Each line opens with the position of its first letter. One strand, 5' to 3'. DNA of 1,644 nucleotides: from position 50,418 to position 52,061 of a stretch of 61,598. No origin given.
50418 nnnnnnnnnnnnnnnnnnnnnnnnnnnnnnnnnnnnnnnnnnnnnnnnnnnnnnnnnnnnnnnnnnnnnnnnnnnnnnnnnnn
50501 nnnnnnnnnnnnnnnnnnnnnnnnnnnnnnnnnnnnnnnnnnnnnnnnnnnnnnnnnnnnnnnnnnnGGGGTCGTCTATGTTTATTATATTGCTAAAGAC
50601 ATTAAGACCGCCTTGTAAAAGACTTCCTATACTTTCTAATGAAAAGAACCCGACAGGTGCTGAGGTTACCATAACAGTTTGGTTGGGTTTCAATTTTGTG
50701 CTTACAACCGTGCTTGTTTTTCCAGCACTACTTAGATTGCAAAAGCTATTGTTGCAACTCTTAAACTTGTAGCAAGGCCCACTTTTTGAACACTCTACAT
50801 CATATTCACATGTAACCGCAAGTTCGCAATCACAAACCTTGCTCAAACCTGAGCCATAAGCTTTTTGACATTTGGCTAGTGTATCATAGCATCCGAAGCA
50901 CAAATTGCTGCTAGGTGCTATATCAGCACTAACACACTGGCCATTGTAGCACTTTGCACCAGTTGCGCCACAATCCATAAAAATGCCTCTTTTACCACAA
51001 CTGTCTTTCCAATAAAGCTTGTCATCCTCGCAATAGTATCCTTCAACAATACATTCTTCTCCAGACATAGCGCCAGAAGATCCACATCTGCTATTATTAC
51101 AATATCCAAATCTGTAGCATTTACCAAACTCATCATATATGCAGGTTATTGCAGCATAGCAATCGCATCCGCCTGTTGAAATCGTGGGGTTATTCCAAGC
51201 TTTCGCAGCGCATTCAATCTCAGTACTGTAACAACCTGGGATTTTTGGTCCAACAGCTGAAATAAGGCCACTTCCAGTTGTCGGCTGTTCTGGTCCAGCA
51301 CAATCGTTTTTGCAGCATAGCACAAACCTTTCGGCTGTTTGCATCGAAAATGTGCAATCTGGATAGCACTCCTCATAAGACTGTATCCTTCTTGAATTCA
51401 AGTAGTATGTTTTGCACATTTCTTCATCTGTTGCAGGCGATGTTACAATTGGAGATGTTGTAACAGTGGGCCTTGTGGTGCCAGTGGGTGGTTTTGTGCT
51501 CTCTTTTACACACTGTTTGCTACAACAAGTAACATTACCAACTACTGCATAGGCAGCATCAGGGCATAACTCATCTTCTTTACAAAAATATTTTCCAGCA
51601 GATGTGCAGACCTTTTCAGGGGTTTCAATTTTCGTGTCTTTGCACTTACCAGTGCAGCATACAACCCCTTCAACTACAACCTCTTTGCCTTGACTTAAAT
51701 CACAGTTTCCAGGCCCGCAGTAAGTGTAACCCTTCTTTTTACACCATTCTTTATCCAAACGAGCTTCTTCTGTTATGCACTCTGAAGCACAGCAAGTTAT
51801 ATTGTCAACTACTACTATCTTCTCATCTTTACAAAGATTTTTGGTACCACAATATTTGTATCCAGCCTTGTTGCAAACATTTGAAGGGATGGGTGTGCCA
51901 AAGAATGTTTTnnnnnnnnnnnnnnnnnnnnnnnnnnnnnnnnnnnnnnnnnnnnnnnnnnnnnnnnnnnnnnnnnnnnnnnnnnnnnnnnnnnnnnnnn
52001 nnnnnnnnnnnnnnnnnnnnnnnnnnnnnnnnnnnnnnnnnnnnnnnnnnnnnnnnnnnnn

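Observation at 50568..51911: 448-aa Cys-rich repeat module inserted exactly at the turn of the G2 hairpin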

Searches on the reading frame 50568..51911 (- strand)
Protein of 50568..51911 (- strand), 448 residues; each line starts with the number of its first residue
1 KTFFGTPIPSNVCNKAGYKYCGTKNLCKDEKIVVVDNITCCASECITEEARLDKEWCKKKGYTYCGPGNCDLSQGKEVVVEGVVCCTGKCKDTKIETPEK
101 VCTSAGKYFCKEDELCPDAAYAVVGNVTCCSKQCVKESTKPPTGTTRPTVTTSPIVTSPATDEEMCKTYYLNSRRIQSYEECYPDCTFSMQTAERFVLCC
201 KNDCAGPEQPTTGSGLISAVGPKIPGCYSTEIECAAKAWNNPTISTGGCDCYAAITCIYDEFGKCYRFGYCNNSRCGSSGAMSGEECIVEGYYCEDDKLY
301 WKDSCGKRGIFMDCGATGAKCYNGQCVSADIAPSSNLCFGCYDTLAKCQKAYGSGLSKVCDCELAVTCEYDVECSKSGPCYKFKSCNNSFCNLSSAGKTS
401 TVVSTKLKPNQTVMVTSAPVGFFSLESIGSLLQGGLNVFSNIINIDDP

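Call 7: search_protein_families(library=pfam, proteins=[window:50568-51911:-], max_evalue=10)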
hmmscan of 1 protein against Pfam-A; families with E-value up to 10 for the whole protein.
window:50568-51911:- (448 aa): 1 family
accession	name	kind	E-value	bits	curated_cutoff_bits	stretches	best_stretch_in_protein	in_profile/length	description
PF16250.10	DUF4907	-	0.091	13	25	1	388-418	33-63/67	Domain of unknown function (DUF4907)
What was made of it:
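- On Any curated Pfam / NCBIfam family for the insert: Window insert: only DUF4907 at E = 0.09, 13 bits against a cutoff of 25 (call 7).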

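Call 14: find_homologous_proteins(query=window:50568-51911:-, max_evalue=0.01)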
Query window:50568-51911:-: 1708 candidates shared short words with the query, none scored E <= 0.01.
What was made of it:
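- Tried and rejected: A word-index search with the 448-aa insert alone returned nothing, not even the window's own protein (call 14).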

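Call 25: search_solved_structures(query=window:50568-51911:-, max_evalue=10, show_alignments=2)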
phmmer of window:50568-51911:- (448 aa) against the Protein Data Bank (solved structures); distinct sequences matched with E-value up to 10: 0.

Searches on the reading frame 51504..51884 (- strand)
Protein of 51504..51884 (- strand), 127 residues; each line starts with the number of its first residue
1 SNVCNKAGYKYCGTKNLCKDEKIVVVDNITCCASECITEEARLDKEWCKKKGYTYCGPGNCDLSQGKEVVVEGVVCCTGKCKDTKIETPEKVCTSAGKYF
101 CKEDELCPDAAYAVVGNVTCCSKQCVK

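Call 40: search_protein_representatives(alignment_id=A1)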
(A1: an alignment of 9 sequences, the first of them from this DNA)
Query: 9 sequences, 124 profile positions. Proteins with E-value up to 0.001 (for the whole library): 2; up to 1e-10: 2; up to 1e-30: 2. The best 2 are listed.
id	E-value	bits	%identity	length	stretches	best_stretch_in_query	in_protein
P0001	6.9e-43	162.0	-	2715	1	1-124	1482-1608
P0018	8.3e-43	161.7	-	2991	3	1-123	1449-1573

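Call 81: search_solved_structures(query=A1, max_evalue=10, show_alignments=2)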
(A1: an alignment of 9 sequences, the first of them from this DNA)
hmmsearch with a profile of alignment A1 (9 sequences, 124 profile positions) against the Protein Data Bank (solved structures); distinct sequences matched with E-value up to 10: 0.
